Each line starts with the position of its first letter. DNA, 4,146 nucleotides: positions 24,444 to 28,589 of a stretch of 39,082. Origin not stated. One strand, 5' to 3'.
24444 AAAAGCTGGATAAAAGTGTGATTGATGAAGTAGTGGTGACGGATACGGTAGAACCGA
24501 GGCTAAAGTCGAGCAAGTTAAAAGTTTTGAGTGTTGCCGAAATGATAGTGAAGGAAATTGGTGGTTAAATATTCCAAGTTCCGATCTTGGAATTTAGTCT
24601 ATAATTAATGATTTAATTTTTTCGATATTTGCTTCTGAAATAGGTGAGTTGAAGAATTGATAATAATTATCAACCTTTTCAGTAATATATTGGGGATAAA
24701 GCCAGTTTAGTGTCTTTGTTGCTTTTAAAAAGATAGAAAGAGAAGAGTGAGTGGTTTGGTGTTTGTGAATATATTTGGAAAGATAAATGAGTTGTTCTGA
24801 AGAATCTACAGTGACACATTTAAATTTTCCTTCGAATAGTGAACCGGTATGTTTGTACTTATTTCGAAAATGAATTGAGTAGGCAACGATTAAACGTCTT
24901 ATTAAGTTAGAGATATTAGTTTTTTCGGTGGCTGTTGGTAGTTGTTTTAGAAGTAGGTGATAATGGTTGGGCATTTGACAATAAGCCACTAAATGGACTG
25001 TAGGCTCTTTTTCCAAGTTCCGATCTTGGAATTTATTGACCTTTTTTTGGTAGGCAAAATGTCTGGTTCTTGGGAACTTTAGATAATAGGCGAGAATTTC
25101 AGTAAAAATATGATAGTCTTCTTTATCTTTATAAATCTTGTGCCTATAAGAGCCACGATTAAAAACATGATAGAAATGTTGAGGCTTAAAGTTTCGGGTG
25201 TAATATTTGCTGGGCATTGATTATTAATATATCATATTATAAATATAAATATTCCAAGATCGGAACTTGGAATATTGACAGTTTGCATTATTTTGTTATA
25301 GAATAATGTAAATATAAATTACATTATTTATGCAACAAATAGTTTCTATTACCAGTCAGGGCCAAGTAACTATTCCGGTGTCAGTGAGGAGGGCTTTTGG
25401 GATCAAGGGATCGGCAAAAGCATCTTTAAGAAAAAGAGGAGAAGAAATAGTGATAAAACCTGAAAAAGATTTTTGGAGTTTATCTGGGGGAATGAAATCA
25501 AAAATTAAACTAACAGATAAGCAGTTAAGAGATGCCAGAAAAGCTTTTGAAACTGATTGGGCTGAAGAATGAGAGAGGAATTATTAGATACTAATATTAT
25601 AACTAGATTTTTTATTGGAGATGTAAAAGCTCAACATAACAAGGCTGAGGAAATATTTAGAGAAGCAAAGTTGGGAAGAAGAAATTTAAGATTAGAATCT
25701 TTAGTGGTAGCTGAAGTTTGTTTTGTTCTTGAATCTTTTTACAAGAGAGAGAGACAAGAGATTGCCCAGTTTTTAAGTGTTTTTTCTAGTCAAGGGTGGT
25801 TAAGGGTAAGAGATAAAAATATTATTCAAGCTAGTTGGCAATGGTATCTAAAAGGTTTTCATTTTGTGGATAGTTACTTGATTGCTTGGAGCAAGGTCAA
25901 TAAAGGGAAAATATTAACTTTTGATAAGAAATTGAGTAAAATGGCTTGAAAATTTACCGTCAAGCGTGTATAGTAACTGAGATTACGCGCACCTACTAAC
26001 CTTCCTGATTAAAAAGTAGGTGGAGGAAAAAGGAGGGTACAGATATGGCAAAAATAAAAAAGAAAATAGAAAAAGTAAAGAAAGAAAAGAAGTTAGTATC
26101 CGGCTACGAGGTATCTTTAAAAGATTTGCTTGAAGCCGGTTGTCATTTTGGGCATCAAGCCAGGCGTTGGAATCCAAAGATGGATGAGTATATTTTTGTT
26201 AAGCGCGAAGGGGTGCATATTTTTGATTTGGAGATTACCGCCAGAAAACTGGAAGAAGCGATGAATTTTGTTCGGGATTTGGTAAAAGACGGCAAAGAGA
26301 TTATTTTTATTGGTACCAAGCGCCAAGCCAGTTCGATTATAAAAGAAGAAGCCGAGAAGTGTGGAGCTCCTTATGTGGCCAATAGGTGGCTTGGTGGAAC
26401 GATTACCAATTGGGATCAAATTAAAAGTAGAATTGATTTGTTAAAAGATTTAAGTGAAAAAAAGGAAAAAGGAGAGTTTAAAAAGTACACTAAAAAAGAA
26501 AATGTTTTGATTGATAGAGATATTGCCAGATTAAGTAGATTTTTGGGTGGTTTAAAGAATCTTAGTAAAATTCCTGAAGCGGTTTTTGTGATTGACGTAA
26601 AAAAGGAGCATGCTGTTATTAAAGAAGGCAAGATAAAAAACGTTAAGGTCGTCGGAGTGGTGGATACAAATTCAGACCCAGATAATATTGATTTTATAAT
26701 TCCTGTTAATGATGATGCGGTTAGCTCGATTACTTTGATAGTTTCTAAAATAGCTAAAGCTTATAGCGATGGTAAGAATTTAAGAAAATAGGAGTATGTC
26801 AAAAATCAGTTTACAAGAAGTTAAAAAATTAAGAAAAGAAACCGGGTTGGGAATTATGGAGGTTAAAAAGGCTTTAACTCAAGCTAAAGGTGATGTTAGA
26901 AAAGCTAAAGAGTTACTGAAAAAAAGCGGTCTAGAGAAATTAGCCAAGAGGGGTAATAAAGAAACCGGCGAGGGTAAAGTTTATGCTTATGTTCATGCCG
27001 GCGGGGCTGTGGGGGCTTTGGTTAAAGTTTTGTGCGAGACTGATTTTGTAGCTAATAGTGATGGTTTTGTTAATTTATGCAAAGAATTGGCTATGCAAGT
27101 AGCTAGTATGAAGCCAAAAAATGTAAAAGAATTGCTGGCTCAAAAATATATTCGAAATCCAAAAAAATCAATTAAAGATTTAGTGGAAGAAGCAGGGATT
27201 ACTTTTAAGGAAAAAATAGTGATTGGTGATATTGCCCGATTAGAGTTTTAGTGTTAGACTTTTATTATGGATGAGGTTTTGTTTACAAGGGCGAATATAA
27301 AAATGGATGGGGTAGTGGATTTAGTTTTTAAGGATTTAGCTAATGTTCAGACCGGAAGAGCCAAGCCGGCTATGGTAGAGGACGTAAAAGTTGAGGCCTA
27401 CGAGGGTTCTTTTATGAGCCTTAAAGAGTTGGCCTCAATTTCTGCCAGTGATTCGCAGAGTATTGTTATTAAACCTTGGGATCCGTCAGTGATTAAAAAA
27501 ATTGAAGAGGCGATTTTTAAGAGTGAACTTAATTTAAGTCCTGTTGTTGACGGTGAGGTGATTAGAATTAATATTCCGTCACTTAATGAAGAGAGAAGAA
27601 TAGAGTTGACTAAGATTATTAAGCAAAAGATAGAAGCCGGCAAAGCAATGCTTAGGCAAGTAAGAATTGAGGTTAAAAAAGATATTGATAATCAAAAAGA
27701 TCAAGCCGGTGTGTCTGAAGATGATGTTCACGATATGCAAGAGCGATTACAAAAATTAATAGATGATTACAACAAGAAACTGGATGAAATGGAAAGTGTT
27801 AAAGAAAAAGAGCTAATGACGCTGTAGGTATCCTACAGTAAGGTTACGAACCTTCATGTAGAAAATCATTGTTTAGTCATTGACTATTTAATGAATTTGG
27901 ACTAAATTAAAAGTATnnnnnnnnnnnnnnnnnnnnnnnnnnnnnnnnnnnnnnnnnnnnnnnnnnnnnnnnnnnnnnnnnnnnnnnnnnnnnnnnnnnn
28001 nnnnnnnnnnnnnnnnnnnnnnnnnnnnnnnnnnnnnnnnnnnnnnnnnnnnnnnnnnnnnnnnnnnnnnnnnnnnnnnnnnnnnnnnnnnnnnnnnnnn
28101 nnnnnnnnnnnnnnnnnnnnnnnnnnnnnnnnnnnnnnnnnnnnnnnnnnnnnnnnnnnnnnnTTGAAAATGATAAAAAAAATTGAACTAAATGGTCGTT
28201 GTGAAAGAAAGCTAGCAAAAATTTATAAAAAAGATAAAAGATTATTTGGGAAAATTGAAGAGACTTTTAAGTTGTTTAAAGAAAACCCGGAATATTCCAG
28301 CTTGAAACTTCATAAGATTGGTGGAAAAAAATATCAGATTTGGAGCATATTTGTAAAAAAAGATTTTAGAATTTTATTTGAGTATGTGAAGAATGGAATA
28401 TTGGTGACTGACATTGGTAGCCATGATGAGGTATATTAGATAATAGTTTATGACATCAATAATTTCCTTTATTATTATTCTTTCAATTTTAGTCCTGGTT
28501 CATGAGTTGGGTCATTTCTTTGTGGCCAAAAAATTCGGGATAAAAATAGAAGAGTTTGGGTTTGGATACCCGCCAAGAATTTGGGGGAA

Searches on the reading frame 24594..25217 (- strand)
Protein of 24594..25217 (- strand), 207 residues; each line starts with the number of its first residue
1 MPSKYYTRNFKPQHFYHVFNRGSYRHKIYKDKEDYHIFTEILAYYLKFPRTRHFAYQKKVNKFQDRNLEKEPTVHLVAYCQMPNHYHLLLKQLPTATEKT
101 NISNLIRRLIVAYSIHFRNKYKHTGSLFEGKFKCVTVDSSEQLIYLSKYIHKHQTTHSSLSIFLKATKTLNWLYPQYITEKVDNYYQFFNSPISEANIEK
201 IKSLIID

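Call 71: search_protein_families(library=pfam, proteins=[window:24594-25217:-], max_evalue=0.001)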
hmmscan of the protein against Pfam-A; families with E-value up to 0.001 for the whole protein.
window:24594-25217:- (207 aa): 2 families
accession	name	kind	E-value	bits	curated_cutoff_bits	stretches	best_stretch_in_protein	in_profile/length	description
PF01797.21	Y1_Tnp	-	2.3e-09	37.8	23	1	66-152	33-120/121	Transposase IS200 like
PF23150.1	CFAP61_dimer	-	0.00082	20.1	27.9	0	76-196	7-118/119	CFAP61 dimerisation domain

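Call 72: search_protein_families(library=ncbifam, proteins=[window:24594-25217:-], max_evalue=0.1)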
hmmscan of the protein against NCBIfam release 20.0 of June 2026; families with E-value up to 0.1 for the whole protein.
window:24594-25217:- (207 aa): 2 families
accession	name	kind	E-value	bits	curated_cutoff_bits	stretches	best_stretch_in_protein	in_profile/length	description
NF047646.1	REP_Tyr_transpos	equivalog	6.9e-05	22.8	80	1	66-152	39-129/146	REP-associated tyrosine transposase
TIGR03594.1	GTPase_EngA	equivalog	0.031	13.3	306.7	1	146-194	380-428/432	ribosome biogenesis GTPase Der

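Call 83: find_homologous_proteins(query=window:24594-25217:-, max_evalue=0.00001)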
Query window:24594-25217:- (207 aa): 132 proteins with E <= 0.00001 among 171 candidates; the best 120 are listed.
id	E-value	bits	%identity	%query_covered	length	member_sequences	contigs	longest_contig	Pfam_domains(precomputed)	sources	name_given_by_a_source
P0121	3.7e-134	463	100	100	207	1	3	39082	PF01797.22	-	-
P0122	5.4e-100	351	75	100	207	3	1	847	PF01797.22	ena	-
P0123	2.3e-91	323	69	100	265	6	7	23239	PF01797.22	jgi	jgi:putative transposase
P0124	5.2e-89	316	68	100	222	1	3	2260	PF01797.22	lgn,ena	-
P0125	2.3e-87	310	65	100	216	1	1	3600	PF01797.22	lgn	-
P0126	2.0e-86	307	65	100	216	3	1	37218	PF01797.22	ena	-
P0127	4.0e-85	303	63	100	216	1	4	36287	PF01797.22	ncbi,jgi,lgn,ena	-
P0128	2.2e-84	300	65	100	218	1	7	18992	PF01797.22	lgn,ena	-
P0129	1.5e-78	281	61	100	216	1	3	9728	PF01797.22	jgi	-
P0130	2.5e-78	281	61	100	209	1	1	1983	PF01797.22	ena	-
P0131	1.3e-77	278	59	100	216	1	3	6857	PF01797.22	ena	-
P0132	1.3e-74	269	57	100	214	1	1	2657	PF01797.22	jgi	-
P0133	2.6e-74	268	58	97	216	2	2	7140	PF01797.22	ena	-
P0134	2.9e-74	267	56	100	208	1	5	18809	PF01797.22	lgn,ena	-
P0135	6.1e-74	266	57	100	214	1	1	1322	PF01797.22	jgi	-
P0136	8.0e-74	266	58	100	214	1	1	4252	PF01797.22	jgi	jgi:REP-associated tyrosine transposase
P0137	9.0e-74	266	57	100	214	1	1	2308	PF01797.22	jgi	-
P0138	1.2e-73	265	56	100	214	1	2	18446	PF01797.22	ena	-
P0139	1.7e-73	265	57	100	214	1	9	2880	PF01797.22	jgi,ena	-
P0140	3.4e-73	264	58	100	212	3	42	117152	PF01797.22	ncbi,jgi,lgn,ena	jgi:putative transposase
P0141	3.8e-72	260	56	100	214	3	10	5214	PF01797.22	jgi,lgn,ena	-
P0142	7.4e-72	260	56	100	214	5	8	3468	PF01797.22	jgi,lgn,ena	-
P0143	1.8e-71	258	55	100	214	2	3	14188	PF01797.22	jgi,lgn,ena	-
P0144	1.9e-71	258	55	100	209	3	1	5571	PF01797.22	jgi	-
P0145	2.9e-71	258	57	100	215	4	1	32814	PF01797.22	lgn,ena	-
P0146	3.0e-71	258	55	100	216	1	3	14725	PF01797.22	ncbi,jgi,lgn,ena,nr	ncbi:MAG: transposase [Candidatus Beckwithbacteria bacterium]|nr:transposase [Patescibacteria group 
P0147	3.9e-71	257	54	100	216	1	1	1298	PF01797.22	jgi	-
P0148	7.3e-71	256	55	100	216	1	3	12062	PF01797.22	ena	-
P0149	8.1e-71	256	56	100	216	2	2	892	PF01797.22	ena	-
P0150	6.2e-70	253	56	100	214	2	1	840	PF01797.22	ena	-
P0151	9.7e-69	249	56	100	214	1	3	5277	PF01797.22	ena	-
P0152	9.9e-69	249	53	100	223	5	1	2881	PF01797.22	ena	-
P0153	1.8e-68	249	53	100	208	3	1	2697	PF01797.22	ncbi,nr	ncbi:transposase [Patescibacteria group bacterium]|nr:transposase [Patescibacteria group bacterium]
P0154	4.9e-68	247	52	100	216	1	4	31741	PF01797.22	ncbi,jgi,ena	-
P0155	8.6e-68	246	53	100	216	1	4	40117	PF01797.22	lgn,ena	-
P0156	1.5e-67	246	56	100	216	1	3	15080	PF01797.22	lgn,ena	-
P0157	3.3e-67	244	53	100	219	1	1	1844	PF01797.22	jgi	-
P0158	3.5e-67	244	55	100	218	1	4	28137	PF01797.22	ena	-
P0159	1.5e-66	242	52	100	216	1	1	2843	PF01797.22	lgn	-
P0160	2.7e-66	241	53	100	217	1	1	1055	PF01797.22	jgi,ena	-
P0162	9.3e-66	240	55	100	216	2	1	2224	PF01797.22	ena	-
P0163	9.6e-66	240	53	100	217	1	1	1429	PF01797.22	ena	-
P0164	2.8e-65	238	52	100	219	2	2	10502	PF01797.22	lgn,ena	-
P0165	3.2e-65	238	51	100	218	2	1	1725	PF01797.22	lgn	-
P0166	2.0e-64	235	52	100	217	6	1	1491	PF01797.22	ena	-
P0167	3.8e-64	234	53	100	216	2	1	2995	PF01797.22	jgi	-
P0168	4.5e-63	231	52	100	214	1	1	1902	PF01797.22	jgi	-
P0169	5.6e-63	231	52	100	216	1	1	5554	PF01797.22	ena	-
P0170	7.1e-63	230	50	100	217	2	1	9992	PF01797.22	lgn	-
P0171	9.6e-63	230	53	100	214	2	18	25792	PF01797.22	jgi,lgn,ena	jgi:putative transposase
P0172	1.5e-62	229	51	100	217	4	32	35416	PF01797.22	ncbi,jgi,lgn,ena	-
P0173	1.6e-62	229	50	100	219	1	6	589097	PF01797.22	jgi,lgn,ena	jgi:putative transposase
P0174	1.9e-62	229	51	98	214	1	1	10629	PF01797.22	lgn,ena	-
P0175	2.0e-62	229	48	100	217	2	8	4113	PF01797.22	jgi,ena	-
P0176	2.3e-62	229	54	92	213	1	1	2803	PF01797.22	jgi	-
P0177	4.9e-62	227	48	100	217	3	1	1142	PF01797.22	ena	-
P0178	5.4e-62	227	49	100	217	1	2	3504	PF01797.22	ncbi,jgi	-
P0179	1.3e-61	226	49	100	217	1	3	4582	PF01797.22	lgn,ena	-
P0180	1.5e-61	226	49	100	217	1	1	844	PF01797.22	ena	-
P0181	3.4e-61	225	54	100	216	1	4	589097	PF01797.22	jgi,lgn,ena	jgi:putative transposase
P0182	8.9e-61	223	52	100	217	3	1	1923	PF01797.22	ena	-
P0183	3.0e-60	222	49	100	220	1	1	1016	PF01797.22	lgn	-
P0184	5.7e-60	221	50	100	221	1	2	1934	PF01797.22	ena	-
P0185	1.2e-59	220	50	100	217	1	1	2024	PF01797.22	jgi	-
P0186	4.1e-59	218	49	100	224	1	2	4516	PF01797.22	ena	-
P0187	2.2e-58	216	49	100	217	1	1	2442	PF01797.22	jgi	-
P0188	2.9e-58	215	48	100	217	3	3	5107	PF01797.22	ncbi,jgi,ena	-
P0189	3.0e-58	215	50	100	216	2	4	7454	PF01797.22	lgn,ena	-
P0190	3.7e-58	215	49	100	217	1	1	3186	PF01797.22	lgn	-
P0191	4.8e-58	214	49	97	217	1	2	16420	PF01797.22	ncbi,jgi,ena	-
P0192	1.0e-57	213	49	100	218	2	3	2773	PF01797.22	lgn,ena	-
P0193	1.3e-57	213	47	100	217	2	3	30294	PF01797.22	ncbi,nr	ncbi:MAG: transposase [Candidatus Beckwithbacteria bacterium]|nr:transposase [Patescibacteria group 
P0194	5.5e-57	211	47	100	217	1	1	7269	PF01797.22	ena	-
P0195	1.0e-56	210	49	94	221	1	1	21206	PF01797.22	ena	-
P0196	1.3e-56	210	50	92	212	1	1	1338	PF01797.22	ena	-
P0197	5.7e-42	162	49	74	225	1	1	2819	PF01797.22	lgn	-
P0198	1.4e-39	154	41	100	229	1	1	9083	PF01797.22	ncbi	-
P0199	1.7e-38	151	43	86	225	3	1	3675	PF01797.22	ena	-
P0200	2.2e-38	150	48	74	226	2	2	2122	PF01797.22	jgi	jgi:putative transposase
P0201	1.4e-37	148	41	97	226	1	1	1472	PF01797.22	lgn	-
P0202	6.9e-37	145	49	74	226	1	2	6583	PF01797.22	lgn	-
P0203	1.5e-35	141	45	74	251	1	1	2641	PF01797.22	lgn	-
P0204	9.6e-31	125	50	61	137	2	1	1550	PF01797.22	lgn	-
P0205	3.5e-28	117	45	73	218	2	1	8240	PF01797.22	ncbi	-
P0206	1.3e-26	112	44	74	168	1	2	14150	PF01797.22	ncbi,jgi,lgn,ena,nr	ncbi:MAG: transposase [Candidatus Beckwithbacteria bacterium]|nr:transposase [Patescibacteria group 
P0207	2.8e-25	107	41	76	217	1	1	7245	PF01797.22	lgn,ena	-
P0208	3.9e-25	107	42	73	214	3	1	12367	PF01797.22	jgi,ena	-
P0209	5.0e-25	107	42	73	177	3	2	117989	PF01797.22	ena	-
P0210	6.9e-25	106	40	73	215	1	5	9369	PF01797.22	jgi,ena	-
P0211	7.7e-25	106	40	73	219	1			PF01797.22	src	-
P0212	8.2e-25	106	36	88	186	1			PF01797.22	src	-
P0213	9.8e-25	106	35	100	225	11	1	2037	PF01797.22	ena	-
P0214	1.3e-24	105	35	100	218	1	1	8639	PF01797.22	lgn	-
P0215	1.9e-24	105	41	73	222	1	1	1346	PF01797.22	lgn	-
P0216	2.3e-24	104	38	86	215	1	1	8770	PF01797.22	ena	-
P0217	3.0e-24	104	40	73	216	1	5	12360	PF01797.22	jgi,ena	-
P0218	3.9e-24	104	40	73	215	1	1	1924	PF01797.22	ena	-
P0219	6.5e-24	103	36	86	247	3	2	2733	PF01797.22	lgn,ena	-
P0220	9.3e-24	103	38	86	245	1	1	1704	PF01797.22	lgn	-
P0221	1.1e-23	102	34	99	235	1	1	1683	PF01797.22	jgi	-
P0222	1.2e-23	102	41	73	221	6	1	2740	PF01797.22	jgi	-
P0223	1.5e-23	102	41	73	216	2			PF01797.22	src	-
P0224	1.7e-23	102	40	74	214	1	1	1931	PF01797.22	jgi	jgi:putative transposase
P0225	2.7e-23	101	41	74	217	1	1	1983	PF01797.22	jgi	jgi:putative transposase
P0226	2.7e-23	101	37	88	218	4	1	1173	PF01797.22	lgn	-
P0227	4.9e-23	100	36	96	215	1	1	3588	PF01797.22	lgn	-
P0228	8.6e-23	99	42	73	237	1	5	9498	PF01797.22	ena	-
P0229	1.6e-22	98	41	74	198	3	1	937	PF01797.22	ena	-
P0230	5.0e-21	94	39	71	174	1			PF01797.22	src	-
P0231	5.4e-21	94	38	73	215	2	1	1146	PF01797.22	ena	-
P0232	6.8e-21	93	39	69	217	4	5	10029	PF01797.22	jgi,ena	-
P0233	1.2e-20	92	31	100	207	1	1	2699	PF01797.22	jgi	-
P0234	3.0e-19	88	34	89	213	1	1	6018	PF01797.22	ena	-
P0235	3.0e-19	88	29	100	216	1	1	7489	PF01797.22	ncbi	-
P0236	1.2e-18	86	40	66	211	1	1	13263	PF01797.22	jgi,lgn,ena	-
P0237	4.3e-18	84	39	68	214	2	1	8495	PF01797.22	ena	-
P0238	5.5e-17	80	32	81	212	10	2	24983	PF01797.22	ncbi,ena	-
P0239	5.7e-17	80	39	73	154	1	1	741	PF01797.22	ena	-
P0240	1.1e-16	79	33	70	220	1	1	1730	PF01797.22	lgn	-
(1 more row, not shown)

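Call 84: find_encoding_contigs(protein=P0172, flank=2500, max_places=1)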
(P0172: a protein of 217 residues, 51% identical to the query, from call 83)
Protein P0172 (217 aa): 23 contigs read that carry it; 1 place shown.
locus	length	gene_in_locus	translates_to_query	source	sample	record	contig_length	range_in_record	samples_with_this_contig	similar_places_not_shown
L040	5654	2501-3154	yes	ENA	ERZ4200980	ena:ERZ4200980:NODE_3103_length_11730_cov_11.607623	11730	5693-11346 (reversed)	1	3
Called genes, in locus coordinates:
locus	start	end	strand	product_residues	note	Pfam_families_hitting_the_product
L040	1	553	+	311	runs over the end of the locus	?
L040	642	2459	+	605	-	PF00009:GTP_EFTU, PF01926:MMR_HSR1 (weak), PF22042:EF-G_D2 (weak), PF03144:GTP_EFTU_D2, PF00679:EFG_C, PF21018:BipA_C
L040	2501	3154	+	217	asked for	PF01797:Y1_Tnp (weak)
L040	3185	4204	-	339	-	PF00561:Abhydrolase_1 (faint), PF01738:DLH (faint), PF12146:Hydrolase_4 (faint), PF00326:Peptidase_S9 (faint)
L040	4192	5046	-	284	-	PF01261:AP_endonuc_2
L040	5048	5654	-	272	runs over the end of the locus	PF00483:NTP_transferase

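Call 85: find_encoding_contigs(protein=P0126, flank=2500, max_places=1)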
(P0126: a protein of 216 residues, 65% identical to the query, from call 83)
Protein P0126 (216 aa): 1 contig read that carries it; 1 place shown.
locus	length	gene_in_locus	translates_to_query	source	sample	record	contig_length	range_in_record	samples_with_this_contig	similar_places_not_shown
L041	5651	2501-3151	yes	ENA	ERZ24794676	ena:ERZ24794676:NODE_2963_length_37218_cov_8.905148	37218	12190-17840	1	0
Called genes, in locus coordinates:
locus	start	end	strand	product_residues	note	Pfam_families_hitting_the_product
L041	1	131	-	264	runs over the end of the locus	PF00763:THF_DHG_CYH, PF02882:THF_DHG_CYH_C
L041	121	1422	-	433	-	PF00464:SHMT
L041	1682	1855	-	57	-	-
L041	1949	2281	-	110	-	PF00958:GMP_synt_C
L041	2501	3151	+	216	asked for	PF01797:Y1_Tnp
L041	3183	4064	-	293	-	PF13793:Pribosyltran_N, PF00156:Pribosyltran, PF14572:Pribosyl_synth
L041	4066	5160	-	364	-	PF02223:Thymidylate_kin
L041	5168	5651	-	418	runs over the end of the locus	PF13207:AAA_17 (weak), PF13238:AAA_18, PF13671:AAA_33, PF00702:Hydrolase, PF05761:5_nucleotid (faint), PF13419:HAD_2, PF13242:Hydrolase_like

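Call 86: find_encoding_contigs(protein=P0146, flank=2500, max_places=1)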
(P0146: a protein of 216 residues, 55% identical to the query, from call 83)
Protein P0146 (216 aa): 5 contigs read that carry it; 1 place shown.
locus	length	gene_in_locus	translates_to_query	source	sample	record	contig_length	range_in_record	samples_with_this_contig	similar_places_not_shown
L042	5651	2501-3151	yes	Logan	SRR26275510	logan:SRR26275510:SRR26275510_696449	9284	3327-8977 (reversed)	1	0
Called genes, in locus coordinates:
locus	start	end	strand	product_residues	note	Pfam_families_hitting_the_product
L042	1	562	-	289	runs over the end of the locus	?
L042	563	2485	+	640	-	-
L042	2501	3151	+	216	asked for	PF01797:Y1_Tnp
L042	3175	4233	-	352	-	PF03816:LytR_cpsA_psr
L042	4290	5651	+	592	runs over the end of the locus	PF00580:UvrD-helicase, PF13245:AAA_19, PF01443:Viral_helicase1 (faint), PF13361:UvrD_C, PF13538:UvrD_C_2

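Call 98: find_encoding_contigs(protein=P0205, flank=2500, max_places=1)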
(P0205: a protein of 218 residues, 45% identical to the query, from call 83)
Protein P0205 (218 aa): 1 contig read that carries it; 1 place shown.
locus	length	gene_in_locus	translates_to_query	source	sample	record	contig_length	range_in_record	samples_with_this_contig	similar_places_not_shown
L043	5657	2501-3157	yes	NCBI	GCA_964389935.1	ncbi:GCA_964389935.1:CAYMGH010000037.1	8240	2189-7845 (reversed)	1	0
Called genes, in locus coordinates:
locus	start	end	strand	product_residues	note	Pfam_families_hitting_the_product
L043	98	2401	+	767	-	PF04932:Wzy_C, PF13431:TPR_17 (faint), PF13414:TPR_11 (faint)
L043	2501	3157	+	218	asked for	PF01797:Y1_Tnp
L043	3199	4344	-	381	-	PF01018:GTP1_OBG, PF01926:MMR_HSR1, PF02421:FeoB_N (weak)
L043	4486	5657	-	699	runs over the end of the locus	PF11028:TMEM260_N, PF07719:TPR_2 (faint), PF00515:TPR_1 (weak)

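Call 99: find_encoding_contigs(protein=P0198, flank=2500, max_places=1)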
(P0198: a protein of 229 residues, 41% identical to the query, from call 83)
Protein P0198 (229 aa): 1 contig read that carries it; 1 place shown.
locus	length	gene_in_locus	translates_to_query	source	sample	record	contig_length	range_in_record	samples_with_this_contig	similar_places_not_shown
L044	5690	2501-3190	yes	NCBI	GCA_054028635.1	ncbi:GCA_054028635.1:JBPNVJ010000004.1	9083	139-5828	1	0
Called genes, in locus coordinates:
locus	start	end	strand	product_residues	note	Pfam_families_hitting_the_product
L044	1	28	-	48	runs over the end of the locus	-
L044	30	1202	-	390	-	PF00575:S1, PF13509:S1_2 (faint), PF23459:S1_RRP5 (faint), PF24685:OB_RRP5_4th (faint), PF00575:S1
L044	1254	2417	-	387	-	PF02540:NAD_synthase (weak), PF03054:tRNA_Me_trans, PF20259:tRNA_Me_trans_M, PF20258:tRNA_Me_trans_C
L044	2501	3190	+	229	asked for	PF01797:Y1_Tnp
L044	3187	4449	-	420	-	PF02655:ATP-grasp_3, PF02222:ATP-grasp (weak)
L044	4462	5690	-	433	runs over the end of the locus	PF14397:ATPgrasp_ST, PF02655:ATP-grasp_3 (faint), PF08443:RimK (faint), PF05618:RimB-like (faint)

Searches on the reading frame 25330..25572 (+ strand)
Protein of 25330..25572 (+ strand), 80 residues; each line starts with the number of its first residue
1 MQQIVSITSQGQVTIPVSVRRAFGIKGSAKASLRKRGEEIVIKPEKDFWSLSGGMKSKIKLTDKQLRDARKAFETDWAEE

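Call 89: search_protein_families(library=pfam, proteins=[window:25330-25572:+], max_evalue=0.001)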
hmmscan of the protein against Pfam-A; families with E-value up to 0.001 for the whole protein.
window:25330-25572:+ (80 aa): 1 family
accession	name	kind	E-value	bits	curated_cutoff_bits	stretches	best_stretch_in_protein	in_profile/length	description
PF04014.23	MazE_antitoxin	-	2.9e-06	27.6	24.7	1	4-49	1-47/48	Antidote-toxin recognition MazE, bacterial antitoxin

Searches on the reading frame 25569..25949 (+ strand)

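Call 89: search_protein_families(library=pfam, proteins=[window:25569-25949:+], max_evalue=0.001)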
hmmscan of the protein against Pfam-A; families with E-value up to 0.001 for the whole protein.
window:25569-25949:+ (126 aa): 1 family
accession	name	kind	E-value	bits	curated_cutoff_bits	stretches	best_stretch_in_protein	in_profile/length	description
PF01850.27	PIN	-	8e-10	39.8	23.6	1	5-126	2-118/120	PIN domain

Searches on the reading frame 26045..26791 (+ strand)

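Call 89: search_protein_families(library=pfam, proteins=[window:26045-26791:+], max_evalue=0.001)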
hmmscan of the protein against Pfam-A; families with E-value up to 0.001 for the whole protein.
window:26045-26791:+ (248 aa): 1 family
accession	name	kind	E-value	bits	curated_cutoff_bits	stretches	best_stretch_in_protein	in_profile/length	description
PF00318.25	Ribosomal_S2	-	1.8e-86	289.3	26.1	1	28-243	1-216/216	Ribosomal protein S2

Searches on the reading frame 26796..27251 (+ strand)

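Call 89: search_protein_families(library=pfam, proteins=[window:26796-27251:+], max_evalue=0.001)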
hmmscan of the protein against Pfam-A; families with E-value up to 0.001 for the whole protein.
window:26796-27251:+ (151 aa): 2 families
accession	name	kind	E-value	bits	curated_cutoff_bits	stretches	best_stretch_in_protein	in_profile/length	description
PF00889.24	EF_TS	-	3.5e-14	53.3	27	1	73-150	1-76/204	Elongation factor TS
PF25025.1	EF-Ts_N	-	1.1e-05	25.7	33.2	1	8-43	16-52/60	Elongation factor Ts, mitochondrial, N-terminal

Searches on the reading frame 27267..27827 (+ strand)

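Call 89: search_protein_families(library=pfam, proteins=[window:27267-27827:+], max_evalue=0.001)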
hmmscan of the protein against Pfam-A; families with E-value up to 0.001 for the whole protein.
window:27267-27827:+ (186 aa): 1 family
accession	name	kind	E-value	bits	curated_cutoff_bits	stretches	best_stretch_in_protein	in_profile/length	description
PF01765.24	RRF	-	2.1e-50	171.2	29.7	1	22-184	3-164/164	Ribosome recycling factor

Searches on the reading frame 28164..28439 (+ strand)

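Call 89: search_protein_families(library=pfam, proteins=[window:28164-28439:+], max_evalue=0.001)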
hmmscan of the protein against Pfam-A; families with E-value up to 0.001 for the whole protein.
window:28164-28439:+ (91 aa): 3 families
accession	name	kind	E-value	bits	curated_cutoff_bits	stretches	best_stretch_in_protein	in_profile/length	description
PF05016.21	ParE_toxin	-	1.2e-05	26.2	23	1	8-91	2-89/89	ParE toxin of type II toxin-antitoxin system, parDE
PF05015.19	HigB-like_toxin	-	3.1e-05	24.8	27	1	47-82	51-86/91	RelE-like toxin of type II toxin-antitoxin system HigB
PF15738.11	YafQ_toxin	-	0.00067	20.3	30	1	7-90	3-86/88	Bacterial toxin of type II toxin-antitoxin system, YafQ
